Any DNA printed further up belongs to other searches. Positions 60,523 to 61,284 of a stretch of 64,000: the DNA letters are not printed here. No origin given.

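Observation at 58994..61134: Putative sulfide/persulfide-responsive operon: MerR-family regulator with a 6-Cys C-terminal extension, a DsrE-like protein and an SQR-like flavoprotein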

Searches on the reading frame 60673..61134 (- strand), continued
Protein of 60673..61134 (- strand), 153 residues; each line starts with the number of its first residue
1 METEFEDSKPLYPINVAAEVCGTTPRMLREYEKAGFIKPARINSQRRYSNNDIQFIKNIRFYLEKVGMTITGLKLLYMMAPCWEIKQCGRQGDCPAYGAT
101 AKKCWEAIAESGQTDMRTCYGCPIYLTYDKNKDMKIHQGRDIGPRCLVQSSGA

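Call 27: search_protein_families(library=pfam, proteins=[L003:6488-7336:+, L008:1311-2081:+, L008:2146-2955:+, L009:5343-5585:+, L009:5647-5859:+, L009:5856-8234:+, L053:2921-4579:+, L053:5711-6865:+, L013:3658-5817:+, L015:751-1800:+], max_evalue=0.001)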
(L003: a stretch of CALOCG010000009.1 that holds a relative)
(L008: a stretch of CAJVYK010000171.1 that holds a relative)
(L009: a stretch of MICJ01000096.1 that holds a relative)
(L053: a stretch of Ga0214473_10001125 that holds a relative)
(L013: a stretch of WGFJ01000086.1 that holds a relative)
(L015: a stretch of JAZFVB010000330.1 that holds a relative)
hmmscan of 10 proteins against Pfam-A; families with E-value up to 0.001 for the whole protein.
L003:6488-7336:+ (282 aa): 0 families

L008:1311-2081:+ (256 aa): 13 families
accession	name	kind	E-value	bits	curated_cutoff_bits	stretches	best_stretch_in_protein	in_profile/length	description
PF13847.12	Methyltransf_31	-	9.5e-32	110.1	27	1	76-205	2-132/145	Methyltransferase domain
PF13649.12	Methyltransf_25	-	1.5e-22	80.6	27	1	81-177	1-97/97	Methyltransferase domain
PF01209.24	Ubie_methyltran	-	5.7e-21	75.4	20.1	1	74-184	44-154/233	ubiE/COQ5 methyltransferase family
PF08241.18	Methyltransf_11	-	3.7e-20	72.8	21.2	1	82-181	1-95/95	Methyltransferase domain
PF08242.18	Methyltransf_12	-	5.2e-14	53.2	30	1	82-178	1-97/98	Methyltransferase domain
PF13489.12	Methyltransf_23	-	2.4e-10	40.8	27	1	75-226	20-162/164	Methyltransferase domain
PF01135.25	PCMT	-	1.2e-07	32.2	20.3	1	72-135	68-131/210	Protein-L-isoaspartate(D-aspartate) O-methyltransferase (PCMT)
PF06325.19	PrmA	-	1.9e-05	24.8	22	1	76-187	160-264/296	Ribosomal protein L11 methyltransferase (PrmA)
PF05175.20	MTS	-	2.3e-05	24.5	23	1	78-154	32-106/170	Methyltransferase small domain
PF05148.21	Methyltransf_8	-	0.00014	22.3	27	1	76-184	71-159/219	Hypothetical methyltransferase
PF02353.26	CMAS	-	0.00043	20.1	27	1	74-212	59-198/273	Mycolic acid cyclopropane synthetase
PF02390.23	Methyltransf_4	-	0.00054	19.9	24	0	78-140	2-61/173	Putative methyltransferase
PF20922.3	Anamorsin_N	-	0.00062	20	27.1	0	114-188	20-94/163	Anamorsin, N-terminal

L008:2146-2955:+ (269 aa): 1 family
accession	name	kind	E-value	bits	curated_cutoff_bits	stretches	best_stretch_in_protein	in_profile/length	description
PF01048.26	PNP_UDP_1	-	1.7e-26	93.5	25.1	1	44-257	2-230/233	Phosphorylase superfamily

L009:5343-5585:+ (80 aa): 2 families
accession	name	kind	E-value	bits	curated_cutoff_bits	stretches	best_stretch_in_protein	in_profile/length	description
PF00578.27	AhpC-TSA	-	4.2e-06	27.1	26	1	2-55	61-119/124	AhpC/TSA family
PF08534.16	Redoxin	-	0.00014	22.1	26.6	1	2-61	64-132/148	Redoxin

L009:5647-5859:+ (70 aa): 1 family
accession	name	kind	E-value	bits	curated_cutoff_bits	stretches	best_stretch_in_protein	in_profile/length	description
PF11127.14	YgaP-like_TM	-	7.1e-14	52.1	25.3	1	6-59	8-59/66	Inner membrane protein YgaP-like, transmembrane domain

L009:5856-8234:+ (792 aa): 3 families
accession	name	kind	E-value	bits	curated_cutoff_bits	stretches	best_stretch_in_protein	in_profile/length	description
PF03176.21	MMPL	-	1.4e-39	136.4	20.5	2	153-389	61-307/333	MMPL family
PF12349.14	Sterol-sensing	-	8.9e-09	35.8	22.3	1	255-395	6-147/153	Sterol-sensing domain of SREBP cleavage-activation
PF02460.24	Patched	-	6.3e-08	33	23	1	242-382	14-155/156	Patched SSD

L053:2921-4579:+ (552 aa): 7 families
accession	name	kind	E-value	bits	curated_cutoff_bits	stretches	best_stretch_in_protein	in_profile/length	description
PF07992.20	Pyr_redox_2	-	1.2e-59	202.6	26.1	1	4-294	2-278/291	Pyridine nucleotide-disulphide oxidoreductase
PF00070.33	Pyr_redox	-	1.7e-16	60.9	22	1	154-225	1-72/82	Pyridine nucleotide-disulphide oxidoreductase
PF02852.28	Pyr_redox_dim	-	1.1e-14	55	25.3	1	336-432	7-102/110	Pyridine nucleotide-disulphide oxidoreductase, dimerisation domain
PF00581.25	Rhodanese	-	1.6e-13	51.4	22.2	1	462-540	9-99/102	Rhodanese-like domain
PF13738.12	Pyr_redox_3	-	6.3e-07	29.4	30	0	154-284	166-305/305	Pyridine nucleotide-disulphide oxidoreductase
PF13450.12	NAD_binding_8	-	1.9e-06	28.5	21.9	0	7-40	1-32/68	NAD(P)-binding Rossmann-like domain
PF13454.12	NAD_binding_9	-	0.0002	21.8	21.8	0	157-183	2-32/155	FAD-NAD(P)-binding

L053:5711-6865:+ (384 aa): 4 families
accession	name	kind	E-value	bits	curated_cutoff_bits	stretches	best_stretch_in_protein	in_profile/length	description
PF00266.25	Aminotran_5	-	3.2e-80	270.3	21.5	1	5-364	1-369/371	Aminotransferase class-V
PF01041.23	DegT_DnrJ_EryC1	-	3.1e-09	37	19.8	1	68-184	44-152/360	DegT/DnrJ/EryC1/StrS aminotransferase family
PF01212.27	Beta_elim_lyase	-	5.2e-08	33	27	1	64-179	48-170/288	Beta-eliminating lyase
PF01053.26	Cys_Met_Meta_PP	-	0.00018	20.6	27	1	53-184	59-180/381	Cys/Met metabolism PLP-dependent enzyme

L013:3658-5817:+ (719 aa): 7 families
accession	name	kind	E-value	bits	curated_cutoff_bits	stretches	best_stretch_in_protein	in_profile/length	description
PF02662.21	FlpD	-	3.1e-21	76.1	22.3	1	407-526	1-120/123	Methyl-viologen-reducing hydrogenase, delta subunit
PF00033.24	Cytochrome_B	-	3.5e-20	73.1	27.2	1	42-221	7-185/189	Cytochrome b/b6/petB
PF13631.11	Cytochrom_B_N_2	-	7e-15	55.8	27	1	109-227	3-122/169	Cytochrome b(N-terminal)/b6/petB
PF12838.12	Fer4_7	-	6.5e-05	23.7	27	1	318-374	2-50/52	4Fe-4S dicluster domain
PF14697.11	Fer4_21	-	0.00013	22.5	35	0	312-335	35-59/59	4Fe-4S dicluster domain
PF13187.11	Fer4_9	-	0.00052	20.4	27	0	317-375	1-50/52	4Fe-4S dicluster domain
PF00037.32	Fer4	-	0.00055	20.1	21.1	0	316-333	6-23/24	4Fe-4S binding domain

L015:751-1800:+ (349 aa): 1 family
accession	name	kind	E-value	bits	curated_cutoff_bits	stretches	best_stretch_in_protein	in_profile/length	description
PF00581.25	Rhodanese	-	6.9e-30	103.9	22.2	2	160-267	5-99/102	Rhodanese-like domain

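Call 35: search_protein_families(library=pfam, proteins=[L032:5933-6823:+, L032:6828-7607:+, L032:8143-8382:+, L042:5579-6208:+, L042:6420-6677:+, L046:6412-7749:+, L041:3262-3885:+, L031:5853-7019:+, L010:6652-7032:+, L010:8762-10003:+], max_evalue=0.001)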
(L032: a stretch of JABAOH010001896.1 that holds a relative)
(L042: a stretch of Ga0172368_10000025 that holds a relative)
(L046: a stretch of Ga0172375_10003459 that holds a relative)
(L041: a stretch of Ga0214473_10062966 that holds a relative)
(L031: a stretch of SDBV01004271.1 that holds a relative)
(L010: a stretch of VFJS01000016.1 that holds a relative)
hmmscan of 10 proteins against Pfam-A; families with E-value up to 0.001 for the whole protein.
L032:5933-6823:+ (296 aa): 2 families
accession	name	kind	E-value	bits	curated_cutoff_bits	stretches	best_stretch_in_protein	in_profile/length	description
PF00586.29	AIRS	-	4.6e-23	82.2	24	1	2-103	7-111/112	AIR synthase related protein, N-terminal domain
PF02769.27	AIRS_C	-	7.7e-19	68.8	23.1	1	116-294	1-153/156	AIR synthase related protein, C-terminal domain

L032:6828-7607:+ (259 aa): 1 family
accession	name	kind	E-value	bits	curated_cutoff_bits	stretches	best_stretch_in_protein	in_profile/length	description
PF01925.25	TauE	-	7e-39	134.3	32.6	1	10-252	4-237/237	Sulfite exporter TauE/SafE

L032:8143-8382:+ (79 aa): 1 family
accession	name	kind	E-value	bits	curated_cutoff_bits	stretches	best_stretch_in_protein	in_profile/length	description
PF02635.20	DsrE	-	0.00027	21.5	22.7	1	3-78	2-75/116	DsrE/DsrF-like family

L042:5579-6208:+ (209 aa): 10 families
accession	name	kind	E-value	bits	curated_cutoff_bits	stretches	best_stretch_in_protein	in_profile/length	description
PF12801.12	Fer4_5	-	5.1e-09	36.4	22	1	27-61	1-35/48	4Fe-4S binding domain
PF13187.11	Fer4_9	-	6.5e-09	36.1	27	1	162-206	2-51/52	4Fe-4S dicluster domain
PF13237.11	Fer4_10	-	4.6e-08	33.3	25.5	1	156-203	3-53/53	4Fe-4S dicluster domain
PF12838.12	Fer4_7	-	1.3e-07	32.4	27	1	191-206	37-52/52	4Fe-4S dicluster domain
PF14697.11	Fer4_21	-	4e-07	30.5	35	0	138-174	17-53/59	4Fe-4S dicluster domain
PF12837.12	Fer4_6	-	4.2e-07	30.1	25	1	155-176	2-23/24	4Fe-4S binding domain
PF12797.12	Fer4_2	-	9.7e-07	28.8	24.5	0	154-173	2-21/22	4Fe-4S binding domain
PF00037.32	Fer4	-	8.6e-06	25.8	21.1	1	191-207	7-23/24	4Fe-4S binding domain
PF13484.11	Fer4_16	-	0.00026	22.1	30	0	192-208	2-18/66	4Fe-4S double cluster binding domain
PF13746.11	Fer4_18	-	0.00047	20.8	27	0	157-177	56-76/114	4Fe-4S dicluster domain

L042:6420-6677:+ (85 aa): 2 families
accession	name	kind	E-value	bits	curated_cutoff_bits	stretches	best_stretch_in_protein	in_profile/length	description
PF00578.27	AhpC-TSA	-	1.4e-05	25.4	26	1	2-56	61-120/124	AhpC/TSA family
PF08534.16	Redoxin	-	8e-05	22.9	26.6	1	2-58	64-129/148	Redoxin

L046:6412-7749:+ (445 aa): 3 families
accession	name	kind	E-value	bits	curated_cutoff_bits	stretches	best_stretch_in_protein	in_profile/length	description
PF01053.26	Cys_Met_Meta_PP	-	1.3e-118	396.3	27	1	65-444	1-380/381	Cys/Met metabolism PLP-dependent enzyme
PF01212.27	Beta_elim_lyase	-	1.2e-07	31.8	27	1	114-334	27-269/288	Beta-eliminating lyase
PF00266.25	Aminotran_5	-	0.00011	21.8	21.5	1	191-289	128-224/371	Aminotransferase class-V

L041:3262-3885:+ (207 aa): 1 family
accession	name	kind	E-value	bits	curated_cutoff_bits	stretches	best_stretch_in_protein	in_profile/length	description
PF10027.14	DUF2269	-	0.00086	19.8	28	1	20-169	2-144/150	Predicted integral membrane protein (DUF2269)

L031:5853-7019:+ (388 aa): 4 families
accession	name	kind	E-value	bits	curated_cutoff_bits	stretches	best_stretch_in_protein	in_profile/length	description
PF07992.20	Pyr_redox_2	-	1.6e-29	103.7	26.1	1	10-295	1-281/291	Pyridine nucleotide-disulphide oxidoreductase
PF00070.33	Pyr_redox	-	1.1e-08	35.9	22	1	170-235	11-78/82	Pyridine nucleotide-disulphide oxidoreductase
PF03486.20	HI0933_like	-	4.3e-07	30.1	50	0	81-292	128-220/244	HI0933-like protein Rossmann domain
PF21706.3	FCSD_central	-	1.2e-06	29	27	0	139-245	4-110/116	Sulfide dehydrogenase [flavocytochrome c] flavoprotein chain, central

L010:6652-7032:+ (126 aa): 9 families
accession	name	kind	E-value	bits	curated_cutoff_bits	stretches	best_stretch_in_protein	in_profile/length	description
PF12838.12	Fer4_7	-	2.7e-08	34.6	27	1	78-123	1-52/52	4Fe-4S dicluster domain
PF13187.11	Fer4_9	-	4.1e-08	33.5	27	1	79-123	2-51/52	4Fe-4S dicluster domain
PF14697.11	Fer4_21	-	5.5e-08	33.3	35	1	54-91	16-53/59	4Fe-4S dicluster domain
PF13237.11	Fer4_10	-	1.8e-07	31.4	25.5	1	72-120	2-53/53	4Fe-4S dicluster domain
PF00037.32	Fer4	-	5.2e-06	26.5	21.1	1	104-124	3-23/24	4Fe-4S binding domain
PF12837.12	Fer4_6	-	6.6e-06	26.3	25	0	72-93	2-23/24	4Fe-4S binding domain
PF12801.12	Fer4_5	-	7.4e-05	23.1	22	1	34-67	5-39/48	4Fe-4S binding domain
PF13484.11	Fer4_16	-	9e-05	23.6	30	0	109-125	2-18/66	4Fe-4S double cluster binding domain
PF12797.12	Fer4_2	-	0.00014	22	24.5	0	72-90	3-21/22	4Fe-4S binding domain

L010:8762-10003:+ (413 aa): 5 families
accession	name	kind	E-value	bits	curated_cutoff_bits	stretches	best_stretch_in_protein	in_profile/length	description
PF07992.20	Pyr_redox_2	-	5.2e-28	98.7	26.1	1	5-298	2-278/291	Pyridine nucleotide-disulphide oxidoreductase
PF21706.3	FCSD_central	-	9.2e-07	29.4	27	1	140-247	11-116/116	Sulfide dehydrogenase [flavocytochrome c] flavoprotein chain, central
PF13450.12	NAD_binding_8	-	2.9e-05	24.7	21.9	1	8-42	1-32/68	NAD(P)-binding Rossmann-like domain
PF04820.20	Trp_halogenase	-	0.0005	19.5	21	0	5-39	1-36/458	Tryptophan halogenase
PF01266.30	DAO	-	0.00065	19.8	27.9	0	6-46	2-39/353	FAD dependent oxidoreductase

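Call 38: search_protein_families(library=ncbifam, proteins=[P0010, P0020], max_evalue=0.01)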
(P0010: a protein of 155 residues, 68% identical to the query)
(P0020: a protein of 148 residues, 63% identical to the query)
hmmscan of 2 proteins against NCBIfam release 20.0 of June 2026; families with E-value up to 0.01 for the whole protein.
P0010 (155 aa): 7 families
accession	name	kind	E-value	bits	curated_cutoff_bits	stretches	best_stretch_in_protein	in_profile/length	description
NF047375.1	HeatShock_HspR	equivalog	1.7e-12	47.2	105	1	14-80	2-69/92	heat shock protein transcriptional repressor HspR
NF047377.1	heat_HspR_dupli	exception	7.3e-11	41.9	300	1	12-77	2-68/214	heat shock protein transcriptional repressor HspR, fused homodimer type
NF052513.1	TransRegCarH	equivalog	5.8e-07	29.1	400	1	14-69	5-62/274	HTH-type transcriptional repressor CarH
NF053740.1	TransRegTnrAGPos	equivalog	8.4e-07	29.1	140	1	12-64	9-62/108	hypothetical protein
TIGR02044.1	CueR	equivalog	0.00084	19.4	147.4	1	19-78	4-64/127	Cu(I)-responsive transcriptional regulator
NF050798.1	TF_FtsR_Actino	equivalog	0.0017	18.5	150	1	21-62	11-53/223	transcriptional regulator FtsR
NF041849.1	trans_regNmlR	equivalog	0.0035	17.4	175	1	19-77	4-63/117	stress response transcriptional regulator NmlR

P0020 (148 aa): 7 families
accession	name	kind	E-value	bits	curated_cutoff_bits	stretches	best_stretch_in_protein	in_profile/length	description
NF047375.1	HeatShock_HspR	equivalog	4.1e-12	45.9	105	1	9-74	1-67/92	heat shock protein transcriptional repressor HspR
NF047377.1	heat_HspR_dupli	exception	1.1e-10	41.4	300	1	9-71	3-66/214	heat shock protein transcriptional repressor HspR, fused homodimer type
NF052513.1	TransRegCarH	equivalog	7.2e-06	25.5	400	1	10-74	5-71/274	HTH-type transcriptional repressor CarH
NF053740.1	TransRegTnrAGPos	equivalog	1e-05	25.6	140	1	9-60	10-62/108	hypothetical protein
NF041849.1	trans_regNmlR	equivalog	0.00074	19.6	175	1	14-73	3-63/117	stress response transcriptional regulator NmlR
TIGR02044.1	CueR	equivalog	0.0027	17.8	147.4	1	17-60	6-51/127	Cu(I)-responsive transcriptional regulator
TIGR02043.1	ZntR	equivalog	0.0055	16.9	167.95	1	18-74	8-65/131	Zn(2+)-responsive transcriptional regulator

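Call 47: predict_structure(alignment_id=A1)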
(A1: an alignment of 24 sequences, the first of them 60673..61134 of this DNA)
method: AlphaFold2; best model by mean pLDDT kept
length: 153 residues; sequences in the alignment: 24
mean_pLDDT: 77.2   pTM: 0.70
mean pLDDT of the five models: 77.2, 76.9, 70.8, 70.6, 64.1
residues with pLDDT >= 90: 52; 70-90: 39; 50-70: 56; < 50: 6
segments of 3 or more residues with pLDDT < 50: 1-3
pLDDT, mean of each block of 10 residues (from residue 1): 58 95 96 91 91 89 93 84 58 63 71 62 80 72 61 53
secondary structure, 60 per line:
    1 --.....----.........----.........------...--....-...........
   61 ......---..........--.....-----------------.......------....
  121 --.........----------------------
elements in order: H3-7 H14-20 H25-33 E40-42 E45-48 H50-66 H70-79 H82-86 H104-110 H117-120 H123-131
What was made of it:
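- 60673..61134 (-): Regulator, 153 aa. It has a MerR-superfamily winged HTH (about residues 10-77, 60904-61107) and a Cys-rich 'CW' module (residues 78-153, 60676-60903). In the AF2 model the HTH has pLDDT above 90 (call 47).
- On MerR superfamily: The HTH is modelled with pLDDT above 90 (call 47).
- On Canonical MerR-type activators (MerR, CueR, ZntR, SoxR, BmrR): The AF2 model has only a 10-residue helix (70-79) before the Cys module (call 47).
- Closest known: GlnR/TnrA and CarH. Same: There is only a short helix after the wing (call 47).
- The model shows no long coiled-coil helix (call 47).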
